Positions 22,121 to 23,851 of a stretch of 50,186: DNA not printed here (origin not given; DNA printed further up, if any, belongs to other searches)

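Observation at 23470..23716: The thioester-adhesin gene needs a non-canonical ATT start, and the catalytic Cys lies upstream of the annotated ATG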

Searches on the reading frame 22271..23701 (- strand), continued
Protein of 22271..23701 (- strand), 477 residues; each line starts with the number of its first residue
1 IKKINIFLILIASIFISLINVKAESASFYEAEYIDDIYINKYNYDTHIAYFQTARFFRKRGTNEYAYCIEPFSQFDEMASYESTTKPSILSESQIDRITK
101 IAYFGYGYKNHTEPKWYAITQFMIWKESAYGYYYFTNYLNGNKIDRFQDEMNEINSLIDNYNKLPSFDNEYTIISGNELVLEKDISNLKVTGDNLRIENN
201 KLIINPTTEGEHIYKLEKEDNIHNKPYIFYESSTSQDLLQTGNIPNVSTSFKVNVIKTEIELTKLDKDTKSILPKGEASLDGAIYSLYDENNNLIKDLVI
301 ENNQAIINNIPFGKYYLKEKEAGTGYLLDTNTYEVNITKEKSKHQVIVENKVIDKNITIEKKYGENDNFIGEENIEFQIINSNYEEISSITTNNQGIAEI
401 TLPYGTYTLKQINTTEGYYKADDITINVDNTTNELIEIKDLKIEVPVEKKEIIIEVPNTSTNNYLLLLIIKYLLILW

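Call 48: find_encoding_contigs(protein=P0094, flank=1000, max_places=3)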
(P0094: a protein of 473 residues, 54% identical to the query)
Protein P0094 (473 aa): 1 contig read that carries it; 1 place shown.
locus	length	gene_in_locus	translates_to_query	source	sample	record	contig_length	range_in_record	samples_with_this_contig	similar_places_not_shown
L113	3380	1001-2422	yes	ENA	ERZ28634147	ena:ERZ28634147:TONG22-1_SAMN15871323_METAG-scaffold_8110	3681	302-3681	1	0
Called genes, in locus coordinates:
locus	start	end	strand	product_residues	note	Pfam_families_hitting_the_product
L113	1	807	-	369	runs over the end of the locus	?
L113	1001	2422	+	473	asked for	PF08341:TED (weak), PF17802:SpaA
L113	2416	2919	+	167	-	PF04203:Sortase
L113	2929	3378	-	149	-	?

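Call 49: find_encoding_contigs(protein=P0096, flank=1000, max_places=3)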
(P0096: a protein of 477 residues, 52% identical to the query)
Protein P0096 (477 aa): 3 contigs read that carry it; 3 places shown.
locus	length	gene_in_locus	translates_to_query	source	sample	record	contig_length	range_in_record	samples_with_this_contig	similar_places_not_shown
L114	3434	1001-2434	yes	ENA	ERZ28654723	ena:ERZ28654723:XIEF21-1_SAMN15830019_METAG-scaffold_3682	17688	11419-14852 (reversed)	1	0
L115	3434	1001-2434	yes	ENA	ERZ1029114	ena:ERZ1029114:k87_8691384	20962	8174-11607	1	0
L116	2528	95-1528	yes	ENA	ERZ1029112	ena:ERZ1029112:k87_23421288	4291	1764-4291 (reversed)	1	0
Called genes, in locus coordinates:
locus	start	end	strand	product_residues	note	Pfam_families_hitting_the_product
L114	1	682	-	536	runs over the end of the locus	PF01268:FTHFS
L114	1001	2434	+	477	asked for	PF08341:TED, PF17802:SpaA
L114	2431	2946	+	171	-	PF04203:Sortase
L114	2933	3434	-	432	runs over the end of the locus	PF22694:CtpB_N-like, PF00595:PDZ, PF13180:PDZ_2, PF17820:PDZ_6, PF03572:Peptidase_S41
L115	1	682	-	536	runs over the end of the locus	PF01268:FTHFS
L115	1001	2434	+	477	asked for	PF08341:TED, PF17802:SpaA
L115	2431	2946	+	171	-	PF04203:Sortase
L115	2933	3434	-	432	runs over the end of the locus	PF22694:CtpB_N-like, PF00595:PDZ, PF13180:PDZ_2, PF17820:PDZ_6, PF03572:Peptidase_S41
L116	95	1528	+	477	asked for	PF08341:TED, PF17802:SpaA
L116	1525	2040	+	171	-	PF04203:Sortase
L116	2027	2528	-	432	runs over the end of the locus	PF22694:CtpB_N-like, PF00595:PDZ, PF13180:PDZ_2, PF17820:PDZ_6, PF03572:Peptidase_S41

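Call 50: find_encoding_contigs(protein=P0117, flank=1000, max_places=6)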
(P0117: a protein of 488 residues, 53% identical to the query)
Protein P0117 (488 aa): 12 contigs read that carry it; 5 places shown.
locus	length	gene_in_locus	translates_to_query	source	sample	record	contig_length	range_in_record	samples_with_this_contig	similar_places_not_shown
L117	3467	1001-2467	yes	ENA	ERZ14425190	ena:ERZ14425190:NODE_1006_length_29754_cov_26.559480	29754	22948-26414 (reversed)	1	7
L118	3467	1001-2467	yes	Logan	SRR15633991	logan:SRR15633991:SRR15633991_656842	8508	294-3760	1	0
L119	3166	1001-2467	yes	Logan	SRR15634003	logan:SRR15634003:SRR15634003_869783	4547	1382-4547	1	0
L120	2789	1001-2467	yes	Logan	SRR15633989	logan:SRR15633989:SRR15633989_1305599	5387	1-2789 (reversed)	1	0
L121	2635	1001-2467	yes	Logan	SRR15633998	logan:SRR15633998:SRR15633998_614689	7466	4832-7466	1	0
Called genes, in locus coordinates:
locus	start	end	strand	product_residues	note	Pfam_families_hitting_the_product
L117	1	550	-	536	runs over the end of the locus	PF01268:FTHFS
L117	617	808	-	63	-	-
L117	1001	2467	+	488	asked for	PF08341:TED, PF17802:SpaA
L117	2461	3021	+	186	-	PF04203:Sortase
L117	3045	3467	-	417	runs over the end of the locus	PF22694:CtpB_N-like, PF00595:PDZ, PF13180:PDZ_2, PF17820:PDZ_6, PF03572:Peptidase_S41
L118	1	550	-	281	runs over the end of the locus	?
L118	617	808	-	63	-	-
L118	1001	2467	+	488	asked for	PF08341:TED, PF17802:SpaA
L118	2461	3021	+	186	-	PF04203:Sortase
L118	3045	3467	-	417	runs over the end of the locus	PF22694:CtpB_N-like, PF00595:PDZ, PF13180:PDZ_2, PF17820:PDZ_6, PF03572:Peptidase_S41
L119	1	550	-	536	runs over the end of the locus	PF01268:FTHFS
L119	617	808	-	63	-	-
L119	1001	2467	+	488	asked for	PF08341:TED, PF17802:SpaA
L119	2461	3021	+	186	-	PF04203:Sortase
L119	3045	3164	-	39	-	?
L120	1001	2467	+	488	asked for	PF08341:TED, PF17802:SpaA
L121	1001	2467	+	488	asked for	PF08341:TED, PF17802:SpaA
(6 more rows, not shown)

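Call 54: predict_structure(alignment_id=A3)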
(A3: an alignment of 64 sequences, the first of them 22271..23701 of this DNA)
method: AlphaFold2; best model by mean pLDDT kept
length: 477 residues; sequences in the alignment: 64
mean_pLDDT: 88.0   pTM: 0.64
mean pLDDT of the five models: 88.0, 86.2, 84.8, 84.6, 83.4
residues with pLDDT >= 90: 298; 70-90: 134; 50-70: 31; < 50: 14
segments of 3 or more residues with pLDDT < 50: 447-452, 454-459
pLDDT, mean of each block of 10 residues (from residue 1): 77 70 77 93 89 91 87 75 76 89 91 95 88 92 94 94 90 94 89 91 93 90 76 68 80 96 96 93 97 97 96 97 96 96 96 97 90 96 94 96 97 91 94 94 61 48 75 78
secondary structure, 60 per line:
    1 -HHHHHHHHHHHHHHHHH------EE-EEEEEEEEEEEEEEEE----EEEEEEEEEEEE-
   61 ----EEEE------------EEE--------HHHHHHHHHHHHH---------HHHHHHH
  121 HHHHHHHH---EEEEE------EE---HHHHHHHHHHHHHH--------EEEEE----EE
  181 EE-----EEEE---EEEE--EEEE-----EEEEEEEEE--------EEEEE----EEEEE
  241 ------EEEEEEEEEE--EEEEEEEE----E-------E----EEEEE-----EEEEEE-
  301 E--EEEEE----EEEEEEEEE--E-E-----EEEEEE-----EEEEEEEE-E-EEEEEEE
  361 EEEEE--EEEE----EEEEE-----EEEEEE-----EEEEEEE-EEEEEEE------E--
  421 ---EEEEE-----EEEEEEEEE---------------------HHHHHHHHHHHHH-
elements in order: H2-18 E28-43 E48-59 E65-68 E81-83 H92-104 H114-128 E132-136 H148-161 E170-174 E179-182 E188-191 E195-198 E201-204 E210-218 E227-231 E236-240 E247-256 E259-266 E284-288 E294-299 E304-308 E313-321 E332-337 E343-350 E354-365 E368-371 E376-380 E386-391 E397-403 E405-411 E424-428 E434-442 H464-476

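Call 57: fold_search(model_id=the predicted structure, library=pdb)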
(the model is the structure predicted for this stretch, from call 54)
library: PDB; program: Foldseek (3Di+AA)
matches with E <= 10: 1267; with E <= 0.001: 187
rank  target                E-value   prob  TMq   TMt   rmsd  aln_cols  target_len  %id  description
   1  6fwv_B                1.7e-25  1.00  0.36  0.33  13.3       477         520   18  The Bacillus anthracis TIE protein (released 2018-08-08)
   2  6fwv_A                2.1e-25  1.00  0.36  0.33  13.1       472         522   18  The Bacillus anthracis TIE protein (released 2018-08-08)
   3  4oq1                  1.5e-13  1.00  0.20  0.27  15.0       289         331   17  Structure of the Streptococcal ancillary pilin (released 2014-04-23)
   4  3phs                  4.4e-13  1.00  0.22  0.41  11.7       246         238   15  Crystal Structure of GBS52, the minor pilin in gram-positive pathogen Streptococcus agalactiae (released 2010-11-17)
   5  10ps                  7.3e-13  1.00  0.29  0.25  11.7       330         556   14  Crystal structure of SdrD A2-A3-B1-B2 domains from Staphylococcus aureus JH1 (released 2026-02-11)
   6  5xyr                  2.9e-11  1.00  0.19  0.08  35.0       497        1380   11  Crystal structure of a serine protease from Streptococcus species (released 2018-08-08)
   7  7vcr_B                3.8e-11  1.00  0.22  0.22  17.8       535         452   10  Crystal Structure of PitA fragment from pilus islet-2 of Streptococcus oralis (released 2022-06-01)
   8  7k1u                  8.0e-11  1.00  0.28  0.49   8.7       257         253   19  Crystal Structure of SrtB-anchored Collagen-binding Adhesin Fragment (residues 206-565) from Clostridioides difficile st (released 2021-10-20)
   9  5xya                  8.4e-11  1.00  0.19  0.08  36.3       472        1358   12  Crystal structure of a serine protease from Streptococcus species (released 2018-08-08)
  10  7vcn_B                1.6e-10  1.00  0.21  0.22  18.1       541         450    9  Crystal Structure of PitA fragment from pilus islet-2 of Streptococcus oralis with Tb-Xo4 (released 2022-07-13)
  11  7edd                  1.9e-10  1.00  0.20  0.08  35.0       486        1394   12  Crystal structure of a serine protease from Streptococcus pyogenes (released 2021-05-12)
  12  7vcr_A                4.5e-10  1.00  0.22  0.22  17.8       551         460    9  Crystal Structure of PitA fragment from pilus islet-2 of Streptococcus oralis (released 2022-06-01)
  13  6vjb                  5.3e-10  1.00  0.20  0.08  35.5       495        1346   12  Crystal structure of a catalytically inactive CXC Chemokine-degrading protease SpyCEP from Streptococcus pyogenes (released 2020-04-15)
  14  5f44_C                1.9e-09  1.00  0.18  0.31  10.9       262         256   16  Crystal structure of shaft pilin spaA from Lactobacillus rhamnosus GG (released 2016-07-20)
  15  5hts_E                2.2e-09  1.00  0.18  0.32  10.4       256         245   14  Crystal structure of shaft pilin spaA from Lactobacillus rhamnosus GG - D295N mutant (released 2016-07-20)
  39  6fx6                  4.2e-08  1.00  0.38  0.69   4.5       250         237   17  Thioester domain of the Staphylococcus aureus TIE protein (released 2018-08-08)
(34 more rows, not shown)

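Call 58: search_solved_structures(query=A3, max_evalue=0.000001, show_alignments=3)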
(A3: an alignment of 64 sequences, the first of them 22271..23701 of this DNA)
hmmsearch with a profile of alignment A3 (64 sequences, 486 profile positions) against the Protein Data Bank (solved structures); distinct sequences matched with E-value up to 0.000001: 5.
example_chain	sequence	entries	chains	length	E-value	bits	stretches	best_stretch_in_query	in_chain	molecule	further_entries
6fwv_A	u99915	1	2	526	9.2e-24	87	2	211-429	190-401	Collagen Adhesion protein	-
7k1u_A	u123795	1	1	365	2.3e-16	62.6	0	293-361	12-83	Collagen-binding Adhesin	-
6fx6_A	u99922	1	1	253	2.5e-11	46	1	74-288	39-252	SaTIE-TED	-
4oq1_A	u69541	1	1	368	4e-09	38.8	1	197-467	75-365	Cell wall surface anchor family protein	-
4p0d_A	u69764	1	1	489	9.3e-07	31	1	297-357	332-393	Trypsin-resistant surface T6 protein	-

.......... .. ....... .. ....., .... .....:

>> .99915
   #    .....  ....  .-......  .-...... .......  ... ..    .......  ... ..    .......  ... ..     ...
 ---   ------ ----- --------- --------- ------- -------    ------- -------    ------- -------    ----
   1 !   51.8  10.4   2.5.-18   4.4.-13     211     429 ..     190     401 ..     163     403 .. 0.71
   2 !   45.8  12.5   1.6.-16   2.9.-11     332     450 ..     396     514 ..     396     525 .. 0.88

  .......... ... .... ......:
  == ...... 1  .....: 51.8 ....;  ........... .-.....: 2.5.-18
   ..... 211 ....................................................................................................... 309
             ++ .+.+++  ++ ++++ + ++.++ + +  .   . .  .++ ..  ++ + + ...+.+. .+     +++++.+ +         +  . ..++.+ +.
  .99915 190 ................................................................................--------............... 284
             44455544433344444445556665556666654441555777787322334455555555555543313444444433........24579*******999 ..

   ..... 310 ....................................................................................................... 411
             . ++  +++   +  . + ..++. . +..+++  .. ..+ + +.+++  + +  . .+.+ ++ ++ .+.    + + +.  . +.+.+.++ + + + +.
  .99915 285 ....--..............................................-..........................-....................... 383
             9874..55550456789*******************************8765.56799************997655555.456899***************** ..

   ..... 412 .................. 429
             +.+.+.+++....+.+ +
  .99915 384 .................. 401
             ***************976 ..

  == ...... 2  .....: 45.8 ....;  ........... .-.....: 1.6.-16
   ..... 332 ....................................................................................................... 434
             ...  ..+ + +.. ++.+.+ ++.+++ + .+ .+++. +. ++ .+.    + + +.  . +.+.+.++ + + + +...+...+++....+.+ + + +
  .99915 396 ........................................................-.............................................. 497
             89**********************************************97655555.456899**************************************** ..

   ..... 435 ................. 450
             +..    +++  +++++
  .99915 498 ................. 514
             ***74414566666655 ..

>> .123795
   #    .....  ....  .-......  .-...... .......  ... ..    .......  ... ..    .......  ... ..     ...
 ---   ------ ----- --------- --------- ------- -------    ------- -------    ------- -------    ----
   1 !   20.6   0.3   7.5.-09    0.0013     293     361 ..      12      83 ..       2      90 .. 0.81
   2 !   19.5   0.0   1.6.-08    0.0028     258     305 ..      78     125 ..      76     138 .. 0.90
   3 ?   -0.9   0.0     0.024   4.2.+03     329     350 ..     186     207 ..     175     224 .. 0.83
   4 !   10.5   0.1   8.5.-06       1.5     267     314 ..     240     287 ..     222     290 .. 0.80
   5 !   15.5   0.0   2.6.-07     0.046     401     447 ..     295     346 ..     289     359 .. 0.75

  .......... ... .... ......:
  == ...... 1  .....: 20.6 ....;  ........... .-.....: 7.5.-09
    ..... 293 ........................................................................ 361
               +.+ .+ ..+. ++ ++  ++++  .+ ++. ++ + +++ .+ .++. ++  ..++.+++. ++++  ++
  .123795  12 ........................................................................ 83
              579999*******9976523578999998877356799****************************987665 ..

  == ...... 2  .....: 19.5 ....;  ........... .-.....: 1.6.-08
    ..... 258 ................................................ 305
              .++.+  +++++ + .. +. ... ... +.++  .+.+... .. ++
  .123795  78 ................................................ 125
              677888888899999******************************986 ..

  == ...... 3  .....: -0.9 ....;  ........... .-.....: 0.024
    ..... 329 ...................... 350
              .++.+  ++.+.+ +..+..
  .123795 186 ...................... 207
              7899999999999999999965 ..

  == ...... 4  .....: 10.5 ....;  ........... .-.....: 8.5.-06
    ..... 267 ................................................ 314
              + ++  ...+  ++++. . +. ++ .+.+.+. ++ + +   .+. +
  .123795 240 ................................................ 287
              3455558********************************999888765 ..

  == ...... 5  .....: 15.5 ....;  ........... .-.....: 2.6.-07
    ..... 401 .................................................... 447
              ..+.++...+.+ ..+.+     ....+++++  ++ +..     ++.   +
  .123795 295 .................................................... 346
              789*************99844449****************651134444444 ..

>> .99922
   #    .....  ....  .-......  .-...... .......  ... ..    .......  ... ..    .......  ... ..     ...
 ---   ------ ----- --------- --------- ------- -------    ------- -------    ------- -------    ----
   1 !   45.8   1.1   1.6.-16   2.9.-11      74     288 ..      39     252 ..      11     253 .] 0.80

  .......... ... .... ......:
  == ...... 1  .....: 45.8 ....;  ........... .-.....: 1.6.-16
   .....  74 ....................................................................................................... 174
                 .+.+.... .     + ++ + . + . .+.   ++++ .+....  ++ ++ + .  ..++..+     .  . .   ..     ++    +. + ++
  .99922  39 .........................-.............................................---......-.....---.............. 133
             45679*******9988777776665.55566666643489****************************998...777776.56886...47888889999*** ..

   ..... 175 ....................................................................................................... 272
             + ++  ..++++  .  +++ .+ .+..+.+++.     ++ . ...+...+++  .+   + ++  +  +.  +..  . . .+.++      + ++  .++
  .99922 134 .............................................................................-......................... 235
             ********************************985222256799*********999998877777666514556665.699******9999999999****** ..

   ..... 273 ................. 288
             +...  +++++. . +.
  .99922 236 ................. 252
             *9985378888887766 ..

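Call 70: find_encoding_contigs(protein=P0001, flank=1200, max_places=4)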
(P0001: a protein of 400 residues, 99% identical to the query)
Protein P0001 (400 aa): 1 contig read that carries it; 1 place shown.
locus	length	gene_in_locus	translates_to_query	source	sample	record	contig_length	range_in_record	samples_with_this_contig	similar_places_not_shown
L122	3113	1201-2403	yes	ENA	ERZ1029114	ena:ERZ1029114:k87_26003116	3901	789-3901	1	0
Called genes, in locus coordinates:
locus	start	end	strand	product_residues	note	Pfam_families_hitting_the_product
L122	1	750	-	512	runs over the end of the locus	?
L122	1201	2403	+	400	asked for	PF17802:SpaA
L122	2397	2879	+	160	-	PF04203:Sortase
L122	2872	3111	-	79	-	?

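Call 71: find_encoding_contigs(protein=P0009, flank=1200, max_places=4)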
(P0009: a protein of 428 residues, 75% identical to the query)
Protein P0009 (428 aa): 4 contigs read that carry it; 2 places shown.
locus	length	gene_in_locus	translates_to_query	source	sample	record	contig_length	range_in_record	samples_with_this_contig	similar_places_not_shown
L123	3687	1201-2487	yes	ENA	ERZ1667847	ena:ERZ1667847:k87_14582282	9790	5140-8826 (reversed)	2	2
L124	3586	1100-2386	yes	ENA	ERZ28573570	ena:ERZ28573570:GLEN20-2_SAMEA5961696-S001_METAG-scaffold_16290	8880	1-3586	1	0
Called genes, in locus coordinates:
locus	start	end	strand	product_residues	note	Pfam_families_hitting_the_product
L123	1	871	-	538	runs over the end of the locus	PF01268:FTHFS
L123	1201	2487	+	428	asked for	PF08341:TED, PF17802:SpaA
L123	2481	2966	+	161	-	PF04203:Sortase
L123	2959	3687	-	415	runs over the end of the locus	PF22694:CtpB_N-like, PF00595:PDZ, PF13180:PDZ_2, PF17820:PDZ_6, PF03572:Peptidase_S41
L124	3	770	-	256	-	?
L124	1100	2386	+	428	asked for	PF08341:TED, PF17802:SpaA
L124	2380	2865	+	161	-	PF04203:Sortase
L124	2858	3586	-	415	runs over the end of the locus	PF22694:CtpB_N-like, PF00595:PDZ, PF13180:PDZ_2, PF17820:PDZ_6, PF03572:Peptidase_S41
